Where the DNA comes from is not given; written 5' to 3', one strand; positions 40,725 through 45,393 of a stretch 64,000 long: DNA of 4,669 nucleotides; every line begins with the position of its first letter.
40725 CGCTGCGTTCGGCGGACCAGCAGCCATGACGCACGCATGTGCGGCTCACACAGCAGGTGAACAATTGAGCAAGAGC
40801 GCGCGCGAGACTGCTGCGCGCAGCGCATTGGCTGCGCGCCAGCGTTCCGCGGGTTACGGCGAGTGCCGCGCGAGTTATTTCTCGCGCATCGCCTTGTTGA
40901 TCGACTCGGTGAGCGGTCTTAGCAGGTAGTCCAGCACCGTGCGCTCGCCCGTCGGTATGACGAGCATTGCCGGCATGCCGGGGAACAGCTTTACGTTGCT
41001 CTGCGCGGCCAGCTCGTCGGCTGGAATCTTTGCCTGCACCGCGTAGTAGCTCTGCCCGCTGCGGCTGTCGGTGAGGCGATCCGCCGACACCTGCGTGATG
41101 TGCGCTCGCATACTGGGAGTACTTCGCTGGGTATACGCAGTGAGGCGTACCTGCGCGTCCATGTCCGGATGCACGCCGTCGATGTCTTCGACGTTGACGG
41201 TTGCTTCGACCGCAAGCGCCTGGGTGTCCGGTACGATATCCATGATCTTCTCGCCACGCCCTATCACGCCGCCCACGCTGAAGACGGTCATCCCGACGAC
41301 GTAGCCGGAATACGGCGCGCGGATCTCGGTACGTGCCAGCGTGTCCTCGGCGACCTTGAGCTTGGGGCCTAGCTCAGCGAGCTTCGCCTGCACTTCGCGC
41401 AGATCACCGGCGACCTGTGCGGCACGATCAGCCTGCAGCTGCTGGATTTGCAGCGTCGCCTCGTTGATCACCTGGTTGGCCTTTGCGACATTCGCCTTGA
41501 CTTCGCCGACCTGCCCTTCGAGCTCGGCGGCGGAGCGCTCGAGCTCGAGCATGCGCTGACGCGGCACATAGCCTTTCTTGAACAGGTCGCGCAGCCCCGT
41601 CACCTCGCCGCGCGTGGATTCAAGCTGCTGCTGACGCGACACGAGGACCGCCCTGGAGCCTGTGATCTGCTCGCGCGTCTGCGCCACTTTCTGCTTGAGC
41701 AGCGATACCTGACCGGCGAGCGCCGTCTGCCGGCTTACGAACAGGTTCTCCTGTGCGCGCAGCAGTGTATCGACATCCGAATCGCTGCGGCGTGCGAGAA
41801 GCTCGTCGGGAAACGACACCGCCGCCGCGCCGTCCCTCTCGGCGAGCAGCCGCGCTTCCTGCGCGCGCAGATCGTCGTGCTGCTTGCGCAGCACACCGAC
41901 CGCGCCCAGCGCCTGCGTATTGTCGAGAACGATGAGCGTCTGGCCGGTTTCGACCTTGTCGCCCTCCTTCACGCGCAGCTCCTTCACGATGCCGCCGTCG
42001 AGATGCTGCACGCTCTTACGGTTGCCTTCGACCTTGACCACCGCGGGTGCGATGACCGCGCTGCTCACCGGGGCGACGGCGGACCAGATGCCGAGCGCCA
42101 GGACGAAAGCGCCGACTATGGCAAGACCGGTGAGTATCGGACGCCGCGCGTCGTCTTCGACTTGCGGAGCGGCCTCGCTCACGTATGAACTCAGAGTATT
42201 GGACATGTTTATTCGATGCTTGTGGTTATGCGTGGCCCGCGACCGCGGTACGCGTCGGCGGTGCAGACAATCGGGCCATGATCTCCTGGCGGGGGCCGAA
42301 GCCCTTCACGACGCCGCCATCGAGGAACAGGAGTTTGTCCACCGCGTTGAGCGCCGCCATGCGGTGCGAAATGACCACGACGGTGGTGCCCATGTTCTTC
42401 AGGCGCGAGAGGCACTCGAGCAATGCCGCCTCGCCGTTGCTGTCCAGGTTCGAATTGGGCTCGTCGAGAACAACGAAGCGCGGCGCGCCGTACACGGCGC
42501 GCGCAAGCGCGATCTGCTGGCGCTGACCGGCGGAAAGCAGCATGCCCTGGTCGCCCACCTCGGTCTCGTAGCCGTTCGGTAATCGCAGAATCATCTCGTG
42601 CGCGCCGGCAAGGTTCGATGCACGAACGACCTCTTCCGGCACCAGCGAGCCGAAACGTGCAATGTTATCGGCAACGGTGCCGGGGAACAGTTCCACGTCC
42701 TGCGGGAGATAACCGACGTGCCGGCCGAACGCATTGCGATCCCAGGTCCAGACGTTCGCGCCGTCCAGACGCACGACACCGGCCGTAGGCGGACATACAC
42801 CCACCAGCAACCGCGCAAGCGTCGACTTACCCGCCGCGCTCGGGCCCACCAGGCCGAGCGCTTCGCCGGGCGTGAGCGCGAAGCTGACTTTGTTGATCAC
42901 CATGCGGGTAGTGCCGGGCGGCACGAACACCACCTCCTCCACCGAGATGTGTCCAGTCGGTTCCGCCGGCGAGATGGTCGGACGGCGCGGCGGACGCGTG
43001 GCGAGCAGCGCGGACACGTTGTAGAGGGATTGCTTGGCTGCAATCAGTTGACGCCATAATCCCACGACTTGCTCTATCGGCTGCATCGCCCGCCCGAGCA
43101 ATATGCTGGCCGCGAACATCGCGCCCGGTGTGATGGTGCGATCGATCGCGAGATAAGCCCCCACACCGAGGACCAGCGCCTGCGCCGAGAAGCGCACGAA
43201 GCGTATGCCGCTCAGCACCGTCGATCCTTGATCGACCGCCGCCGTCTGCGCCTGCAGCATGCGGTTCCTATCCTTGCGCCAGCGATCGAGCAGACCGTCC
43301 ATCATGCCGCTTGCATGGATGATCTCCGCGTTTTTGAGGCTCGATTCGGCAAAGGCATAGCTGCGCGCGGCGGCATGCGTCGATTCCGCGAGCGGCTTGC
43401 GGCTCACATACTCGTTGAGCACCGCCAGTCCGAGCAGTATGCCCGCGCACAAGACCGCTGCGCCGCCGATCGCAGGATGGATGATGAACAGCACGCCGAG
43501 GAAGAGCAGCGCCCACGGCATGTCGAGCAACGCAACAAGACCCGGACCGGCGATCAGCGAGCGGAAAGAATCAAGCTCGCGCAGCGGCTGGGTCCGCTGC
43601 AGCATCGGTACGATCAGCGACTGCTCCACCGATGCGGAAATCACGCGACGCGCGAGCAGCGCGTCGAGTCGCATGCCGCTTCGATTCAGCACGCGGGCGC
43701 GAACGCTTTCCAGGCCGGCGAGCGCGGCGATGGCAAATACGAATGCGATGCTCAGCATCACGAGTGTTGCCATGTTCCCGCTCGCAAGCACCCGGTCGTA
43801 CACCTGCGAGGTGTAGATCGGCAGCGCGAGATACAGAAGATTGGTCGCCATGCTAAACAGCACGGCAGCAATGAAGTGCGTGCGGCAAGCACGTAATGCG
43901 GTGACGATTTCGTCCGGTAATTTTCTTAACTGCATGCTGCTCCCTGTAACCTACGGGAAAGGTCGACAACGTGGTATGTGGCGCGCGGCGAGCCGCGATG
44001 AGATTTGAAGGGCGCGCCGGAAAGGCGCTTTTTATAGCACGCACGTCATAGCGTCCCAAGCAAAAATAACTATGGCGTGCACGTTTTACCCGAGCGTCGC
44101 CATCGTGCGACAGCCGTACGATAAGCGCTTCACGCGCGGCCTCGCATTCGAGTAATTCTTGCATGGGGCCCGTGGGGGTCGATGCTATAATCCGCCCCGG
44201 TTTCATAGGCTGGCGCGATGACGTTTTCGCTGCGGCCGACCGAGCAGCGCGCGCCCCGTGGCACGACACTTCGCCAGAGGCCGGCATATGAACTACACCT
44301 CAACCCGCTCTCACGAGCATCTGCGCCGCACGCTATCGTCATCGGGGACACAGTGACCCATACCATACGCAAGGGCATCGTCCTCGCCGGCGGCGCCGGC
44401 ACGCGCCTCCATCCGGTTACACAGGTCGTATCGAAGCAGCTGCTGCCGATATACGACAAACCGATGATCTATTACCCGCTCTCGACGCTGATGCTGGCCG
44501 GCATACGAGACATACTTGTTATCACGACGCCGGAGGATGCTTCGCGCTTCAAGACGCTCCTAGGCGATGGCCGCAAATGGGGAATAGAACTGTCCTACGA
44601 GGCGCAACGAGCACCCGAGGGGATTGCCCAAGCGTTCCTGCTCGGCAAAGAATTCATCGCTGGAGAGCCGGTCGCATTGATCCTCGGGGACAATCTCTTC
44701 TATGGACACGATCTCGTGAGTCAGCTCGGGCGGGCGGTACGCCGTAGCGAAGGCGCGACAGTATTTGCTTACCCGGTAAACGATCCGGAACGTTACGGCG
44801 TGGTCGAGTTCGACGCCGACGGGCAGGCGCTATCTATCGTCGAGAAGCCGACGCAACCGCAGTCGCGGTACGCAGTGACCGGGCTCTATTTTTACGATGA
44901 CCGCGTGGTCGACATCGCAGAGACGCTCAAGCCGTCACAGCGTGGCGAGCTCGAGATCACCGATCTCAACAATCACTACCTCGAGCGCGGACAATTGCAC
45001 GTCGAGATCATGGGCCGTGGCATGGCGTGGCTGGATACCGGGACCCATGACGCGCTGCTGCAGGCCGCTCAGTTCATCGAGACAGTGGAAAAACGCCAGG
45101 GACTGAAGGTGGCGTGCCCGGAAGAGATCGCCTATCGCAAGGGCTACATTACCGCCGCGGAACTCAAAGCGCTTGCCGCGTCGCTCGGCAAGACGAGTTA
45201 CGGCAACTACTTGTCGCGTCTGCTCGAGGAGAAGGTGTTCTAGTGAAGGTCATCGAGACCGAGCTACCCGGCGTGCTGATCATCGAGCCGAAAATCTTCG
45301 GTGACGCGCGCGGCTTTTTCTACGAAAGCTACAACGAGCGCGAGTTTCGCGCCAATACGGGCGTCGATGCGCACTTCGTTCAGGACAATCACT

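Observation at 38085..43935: Type I secretion pair next to an S1 serine protease fused to a Ca-loop FG-GAP propeller: a candidate non-RTX T1SS cargo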

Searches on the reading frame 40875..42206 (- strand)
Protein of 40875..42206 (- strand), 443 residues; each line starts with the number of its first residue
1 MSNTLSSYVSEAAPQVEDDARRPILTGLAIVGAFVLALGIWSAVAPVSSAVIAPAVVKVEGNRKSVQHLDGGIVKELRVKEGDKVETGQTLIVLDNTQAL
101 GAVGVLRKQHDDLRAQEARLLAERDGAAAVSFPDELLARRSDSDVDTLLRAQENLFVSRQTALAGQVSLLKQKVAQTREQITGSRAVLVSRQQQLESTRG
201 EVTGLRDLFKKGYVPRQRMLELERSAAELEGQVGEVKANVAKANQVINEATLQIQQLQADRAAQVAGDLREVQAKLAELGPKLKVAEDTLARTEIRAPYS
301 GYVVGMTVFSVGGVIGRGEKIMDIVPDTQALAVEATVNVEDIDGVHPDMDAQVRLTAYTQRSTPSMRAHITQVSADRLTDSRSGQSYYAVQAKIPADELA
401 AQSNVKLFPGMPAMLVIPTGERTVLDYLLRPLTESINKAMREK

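Call 7: search_protein_families(library=pfam, proteins=[window:40875-42206:-], max_evalue=0.01)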
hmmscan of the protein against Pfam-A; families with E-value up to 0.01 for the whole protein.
window:40875-42206:- (443 aa): 4 families
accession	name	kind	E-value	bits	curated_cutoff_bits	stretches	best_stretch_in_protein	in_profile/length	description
PF13437.12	HlyD_3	-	1.3e-14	55.2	22.2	1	295-402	2-98/106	HlyD family secretion protein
PF16576.10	HlyD_D23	-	1.1e-06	28.5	30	1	282-363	98-177/214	Barrel-sandwich domain of CusB or HlyD membrane-fusion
PF13533.13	Biotin_lipoyl_2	-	2.3e-06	27.7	29.8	1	72-95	9-32/32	Biotin-lipoyl like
PF00364.28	Biotin_lipoyl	-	0.0013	18.9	22.1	1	70-94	49-73/73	Biotin-requiring enzyme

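Call 8: search_protein_families(library=ncbifam, proteins=[window:40875-42206:-], max_evalue=0.01)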
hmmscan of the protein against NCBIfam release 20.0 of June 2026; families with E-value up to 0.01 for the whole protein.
window:40875-42206:- (443 aa): 18 families
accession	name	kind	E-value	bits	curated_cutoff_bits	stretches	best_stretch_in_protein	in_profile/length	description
TIGR01843.1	type_I_hlyD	subfamily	2.7e-114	382.4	208.65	1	22-443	2-422/422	HlyD family type I secretion periplasmic adaptor subunit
TIGR00998.1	8a0101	subfamily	5.8e-16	58.4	390.8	1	35-360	16-270/334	EmrA/EmrK family multidrug efflux transporter periplasmic adaptor subunit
TIGR03794.1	NHLM_micro_HlyD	equivalog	6.8e-15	54.9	156.2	1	28-379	23-342/421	NHLP bacteriocin system secretion protein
TIGR01730.1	RND_mfp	subfamily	5.9e-13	48.5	94.9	2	223-396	58-229/322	efflux RND transporter periplasmic adaptor subunit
TIGR01000.1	bacteriocin_acc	subfamily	6.8e-13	48.3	258.85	1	220-429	247-450/457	bacteriocin secretion accessory protein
TIGR02971.1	heterocyst_DevB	subfamily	2e-10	40.6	129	1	162-361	82-270/327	ABC exporter membrane fusion protein, DevB family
NF007785.0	PRK10476.1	equivalog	3.7e-08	32.6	376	1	174-356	88-270/347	multidrug transporter subunit MdtN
NF007850.1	PRK10559.1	equivalog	3.7e-06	26.3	400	1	248-354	103-207/303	p-hydroxybenzoic acid efflux pump subunit AaeA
NF002939.0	PRK03598.1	equivalog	4.9e-06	26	393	1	71-198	52-172/332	secretion protein HlyD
NF008814.0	PRK11854.1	equivalog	6e-06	25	722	1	57-116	35-89/637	pyruvate dehydrogenase complex dihydrolipoyllysine-residue acetyltransferase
NF011715.0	PRK15136.1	equivalog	7e-06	24.9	563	1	237-337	164-258/390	multidrug efflux MFS transporter periplasmic adaptor subunit EmrA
NF008606.0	PRK11578.1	equivalog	0.00046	19.4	342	0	71-157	69-155/371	macrolide transporter subunit MacA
NF004173.0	PRK05641.1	equivalog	0.00066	20.3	199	1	42-95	65-116/153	putative acetyl-CoA carboxylase biotin carboxyl carrier protein subunit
TIGR02169.1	SMC_prok_A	equivalog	0.0013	16.5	729.4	1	217-294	245-322/1165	chromosome segregation protein SMC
TIGR04211.1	SH3_and_anchor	equivalog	0.0023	17.5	65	1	156-262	57-163/198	TIGR04211 family SH3 domain-containing protein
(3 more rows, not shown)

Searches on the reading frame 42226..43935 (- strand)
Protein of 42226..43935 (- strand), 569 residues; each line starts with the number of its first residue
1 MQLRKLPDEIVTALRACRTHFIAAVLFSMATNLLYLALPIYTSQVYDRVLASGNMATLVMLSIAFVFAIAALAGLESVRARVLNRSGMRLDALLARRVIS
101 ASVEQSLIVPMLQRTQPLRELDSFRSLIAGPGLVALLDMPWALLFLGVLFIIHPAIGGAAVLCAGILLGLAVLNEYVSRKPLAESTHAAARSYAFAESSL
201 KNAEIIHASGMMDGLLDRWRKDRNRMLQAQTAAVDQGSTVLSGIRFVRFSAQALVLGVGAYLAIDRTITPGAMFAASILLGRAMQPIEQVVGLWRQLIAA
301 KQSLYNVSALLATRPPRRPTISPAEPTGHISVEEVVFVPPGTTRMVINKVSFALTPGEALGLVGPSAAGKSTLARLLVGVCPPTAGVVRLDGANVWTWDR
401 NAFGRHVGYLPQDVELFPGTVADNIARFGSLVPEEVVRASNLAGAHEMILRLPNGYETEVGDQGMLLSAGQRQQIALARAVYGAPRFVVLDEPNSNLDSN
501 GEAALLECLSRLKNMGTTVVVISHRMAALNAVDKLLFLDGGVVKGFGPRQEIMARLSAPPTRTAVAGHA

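Call 7: search_protein_families(library=pfam, proteins=[window:42226-43935:-], max_evalue=0.01)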
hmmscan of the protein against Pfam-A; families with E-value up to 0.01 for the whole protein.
window:42226-43935:- (569 aa): 4 families
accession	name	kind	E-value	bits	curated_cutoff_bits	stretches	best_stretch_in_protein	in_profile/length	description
PF00005.33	ABC_tran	-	1.1e-27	97.8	25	1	348-494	2-136/137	ABC transporter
PF00664.28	ABC_membrane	-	2.1e-15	57.6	28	1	22-280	2-267/274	ABC transporter transmembrane region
PF13304.12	AAA_21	-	7.1e-05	23.4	27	0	467-525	238-299/304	AAA domain, putative AbiEii toxin, Type IV TA system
PF02463.25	SMC_N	-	0.00075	19.4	40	1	214-536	135-209/220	RecF/RecN/SMC N terminal domain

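Call 8: search_protein_families(library=ncbifam, proteins=[window:42226-43935:-], max_evalue=0.01)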
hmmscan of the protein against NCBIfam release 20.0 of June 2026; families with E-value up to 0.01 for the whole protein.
window:42226-43935:- (569 aa): 188 families (the best 25 are shown)
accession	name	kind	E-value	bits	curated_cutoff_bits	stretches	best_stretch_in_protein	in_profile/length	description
TIGR01842.1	type_I_sec_PrtD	subfamily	2.1e-197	657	510.15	1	14-556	1-544/544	type I secretion system permease/ATPase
TIGR03375.1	type_I_sec_LssB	subfamily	3.8e-112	375.8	693.1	1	12-558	142-694/696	type I secretion system permease/ATPase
TIGR01846.1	type_I_sec_HlyB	subfamily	1.5e-84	284.6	725.55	1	14-555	134-681/694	type I secretion system permease/ATPase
TIGR03796.1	NHLM_micro_ABC1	equivalog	1e-66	225.6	853.3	1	9-555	144-701/710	NHLP family bacteriocin export ABC transporter peptidase/permease/ATPase subunit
TIGR02204.1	MsbA_rel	hypoth_equivalog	3e-65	221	780.4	1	10-554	9-563/576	ABC transporter, permease/ATP-binding protein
TIGR02857.1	CydD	equivalog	1.5e-58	199.1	435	1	282-536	272-527/529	thiol reductant ABC exporter subunit CydD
TIGR03797.1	NHLM_micro_ABC2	equivalog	1.6e-57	195.5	709.4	1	10-555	127-674/686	NHLP bacteriocin export ABC transporter permease/ATPase subunit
TIGR00958.1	3a01208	subfamily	2.5e-55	188.1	874.6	1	213-555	360-703/711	antigen peptide transporter 2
TIGR02203.1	MsbA_lipidA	equivalog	3.1e-54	184.4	602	1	184-555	185-558/572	lipid A export permease/ATP-binding protein MsbA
TIGR02868.1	CydC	equivalog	1.7e-52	178.7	329.05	1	131-525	133-529/530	thiol reductant ABC exporter subunit CydC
NF052233.1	CphA_assoc_ABC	equivalog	2.9e-50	171.4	880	1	254-555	430-732/766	cyanophycin metabolism-associated ABC transporter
NF045513.1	HepA_fam_ABC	equivalog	1.6e-49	168.9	725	1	160-555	201-598/610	heterocyst formation ABC transporter subunit HepA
NF010178.0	PRK13657.1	equivalog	2.6e-49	168.2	733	1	195-554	197-558/588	glucan ABC transporter ATP-binding protein/ permease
NF008381.0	PRK11176.1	equivalog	1.1e-47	162.7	867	1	196-555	207-568/582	lipid A ABC transporter ATP-binding protein/permease MsbA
TIGR01193.1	bacteriocin_ABC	subfamily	5e-45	154.2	523.85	1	247-553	388-696/708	peptide cleavage/export ABC transporter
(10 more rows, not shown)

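Call 51: find_homologous_proteins(query=window:42226-43935:-, max_evalue=1e-100)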
Query window:42226-43935:- (569 aa): 7754 proteins with E <= 1e-100 among 8000 candidates; the best 120 are listed.
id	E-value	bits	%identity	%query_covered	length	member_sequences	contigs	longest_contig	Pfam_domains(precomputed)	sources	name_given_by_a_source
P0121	0.0e+0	1118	91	100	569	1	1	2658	PF00005.34,PF00664.29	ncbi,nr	ncbi:MAG TPA: type I secretion system permease/ATPase [Burkholderiales bacterium]|nr:type I secretio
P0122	0.0e+0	1113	91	100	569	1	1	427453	PF00005.34,PF13304.13,PF00664.29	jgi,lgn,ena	-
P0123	0.0e+0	1104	89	100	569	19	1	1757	PF00005.34,PF00664.29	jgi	jgi:PrtD family type I secretion system ABC transporter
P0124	0.0e+0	1103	89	100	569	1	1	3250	PF00005.34,PF00664.29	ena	-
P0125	0.0e+0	1102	89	100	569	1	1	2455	PF00005.34,PF00664.29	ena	-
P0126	0.0e+0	1101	89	100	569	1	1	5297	PF00005.34,PF00664.29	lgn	-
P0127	0.0e+0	1100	89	100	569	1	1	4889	PF00005.34,PF00664.29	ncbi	-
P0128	0.0e+0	1098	88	100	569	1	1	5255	PF00005.34,PF00664.29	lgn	-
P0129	6.9e-288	974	77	100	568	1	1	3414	PF00005.34,PF00664.29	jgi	jgi:PrtD family type I secretion system ABC transporter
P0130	8.2e-261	884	72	98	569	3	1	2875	PF00005.34,PF02463.26,PF00664.29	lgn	-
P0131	5.7e-237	806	68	98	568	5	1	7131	PF00005.34,PF00664.29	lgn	-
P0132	8.2e-237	805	67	96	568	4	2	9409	PF00005.34,PF00664.29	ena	-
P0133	2.7e-236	804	64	98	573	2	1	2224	PF00005.34,PF00664.29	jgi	jgi:ATP-binding cassette, subfamily C, bacterial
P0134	2.8e-231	787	65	98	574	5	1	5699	PF00005.34,PF00664.29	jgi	jgi:ATP-binding cassette subfamily C protein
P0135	2.8e-190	652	54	98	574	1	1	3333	PF00005.34,PF13304.13,PF00664.29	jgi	jgi:ATP-binding cassette subfamily C protein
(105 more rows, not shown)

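Call 52: find_encoding_contigs(protein=P0132, flank=10000, max_places=2)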
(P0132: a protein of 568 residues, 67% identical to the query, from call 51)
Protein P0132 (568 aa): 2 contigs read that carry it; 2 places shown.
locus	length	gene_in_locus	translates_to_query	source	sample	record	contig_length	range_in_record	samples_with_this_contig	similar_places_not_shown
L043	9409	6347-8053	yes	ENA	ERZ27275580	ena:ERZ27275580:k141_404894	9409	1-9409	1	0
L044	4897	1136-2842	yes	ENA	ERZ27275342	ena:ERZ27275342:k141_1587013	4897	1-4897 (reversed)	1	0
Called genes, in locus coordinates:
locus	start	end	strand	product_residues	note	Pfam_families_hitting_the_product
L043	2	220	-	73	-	?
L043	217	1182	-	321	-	PF01370:Epimerase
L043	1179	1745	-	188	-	PF00908:dTDP_sugar_isom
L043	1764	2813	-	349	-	PF01073:3Beta_HSD, PF01370:Epimerase, PF04321:RmlD_sub_bind, PF16363:GDP_Man_Dehyd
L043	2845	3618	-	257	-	PF00483:NTP_transferase, PF12804:NTP_transf_3 (weak)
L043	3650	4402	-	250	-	PF00535:Glycos_transf_2 (weak), PF13641:Glyco_tranf_2_3, PF13632:Glyco_trans_2_3 (weak)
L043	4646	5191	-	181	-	PF00908:dTDP_sugar_isom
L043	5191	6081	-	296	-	PF00483:NTP_transferase, PF12804:NTP_transf_3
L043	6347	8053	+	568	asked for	PF00664:ABC_membrane, PF00005:ABC_tran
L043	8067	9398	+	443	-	PF25994:HH_AprE, PF26002:Beta-barrel_AprE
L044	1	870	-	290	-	?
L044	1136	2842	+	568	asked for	PF00664:ABC_membrane, PF00005:ABC_tran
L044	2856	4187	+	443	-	PF25994:HH_AprE, PF26002:Beta-barrel_AprE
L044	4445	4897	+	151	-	?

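Call 53: find_encoding_contigs(protein=P0131, flank=10000, max_places=2)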
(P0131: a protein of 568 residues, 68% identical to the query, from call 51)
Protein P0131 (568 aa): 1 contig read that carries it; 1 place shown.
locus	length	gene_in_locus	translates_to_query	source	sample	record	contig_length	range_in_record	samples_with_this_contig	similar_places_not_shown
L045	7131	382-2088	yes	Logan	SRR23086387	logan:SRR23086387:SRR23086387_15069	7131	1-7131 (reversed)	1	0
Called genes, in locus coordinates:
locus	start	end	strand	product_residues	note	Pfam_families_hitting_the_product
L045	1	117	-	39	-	?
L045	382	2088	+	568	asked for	PF00664:ABC_membrane, PF00005:ABC_tran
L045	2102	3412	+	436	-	PF25994:HH_AprE, PF26002:Beta-barrel_AprE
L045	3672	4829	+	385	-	PF00089:Trypsin (faint), PF13365:Trypsin_2, PF01839:FG-GAP (faint)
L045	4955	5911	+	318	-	PF03401:TctC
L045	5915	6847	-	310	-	-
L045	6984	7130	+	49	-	?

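Call 54: find_encoding_contigs(protein=P0134, flank=10000, max_places=2)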
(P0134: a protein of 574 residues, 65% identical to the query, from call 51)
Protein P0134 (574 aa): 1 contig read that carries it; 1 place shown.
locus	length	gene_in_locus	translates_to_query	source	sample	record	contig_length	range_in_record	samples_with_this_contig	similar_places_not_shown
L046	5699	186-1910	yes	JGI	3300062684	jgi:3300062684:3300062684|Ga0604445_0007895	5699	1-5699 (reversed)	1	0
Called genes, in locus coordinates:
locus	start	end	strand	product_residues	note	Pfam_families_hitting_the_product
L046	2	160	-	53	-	?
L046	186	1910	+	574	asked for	PF00664:ABC_membrane, PF00005:ABC_tran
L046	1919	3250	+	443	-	PF25919:BSH_CusB (faint), PF25917:BSH_RND (weak), PF25973:BSH_CzcB, PF25994:HH_AprE, PF26002:Beta-barrel_AprE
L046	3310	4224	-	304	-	PF02779:Transket_pyr, PF02780:Transketolase_C, PF17147:PFOR_II (weak)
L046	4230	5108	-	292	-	PF00456:Transketolase_N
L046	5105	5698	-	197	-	?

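Call 69: search_protein_families(library=pfam, proteins=[L045:3672-4826:+], max_evalue=0.001)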
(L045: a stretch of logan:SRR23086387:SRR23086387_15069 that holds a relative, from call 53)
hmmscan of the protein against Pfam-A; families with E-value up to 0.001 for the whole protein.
L045:3672-4826:+ (385 aa): 4 families
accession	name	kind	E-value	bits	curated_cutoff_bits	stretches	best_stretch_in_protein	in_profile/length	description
PF13365.12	Trypsin_2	-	4.3e-10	40.9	27.6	1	31-195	1-144/144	Trypsin-like peptidase domain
PF01839.29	FG-GAP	-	5e-07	29.9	22.1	0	325-352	4-35/37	FG-GAP repeat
PF00089.32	Trypsin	-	1.7e-05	25.2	20.6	1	30-201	26-200/220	Trypsin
PF13517.12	FG-GAP_3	-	3.6e-05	24.7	26.9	1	283-342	1-61/61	FG-GAP-like repeat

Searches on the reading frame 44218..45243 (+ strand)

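Call 7: search_protein_families(library=pfam, proteins=[window:44218-45243:+], max_evalue=0.01)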
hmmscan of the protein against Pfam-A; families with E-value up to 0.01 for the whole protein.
window:44218-45243:+ (341 aa): 2 families
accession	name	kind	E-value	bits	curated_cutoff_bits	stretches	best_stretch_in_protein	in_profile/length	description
PF00483.29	NTP_transferase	-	3.9e-75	253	21.2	1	52-288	1-243/245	Nucleotidyl transferase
PF12804.13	NTP_transf_3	-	6e-12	46.5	27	1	53-184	1-121/160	MobA-like NTP transferase domain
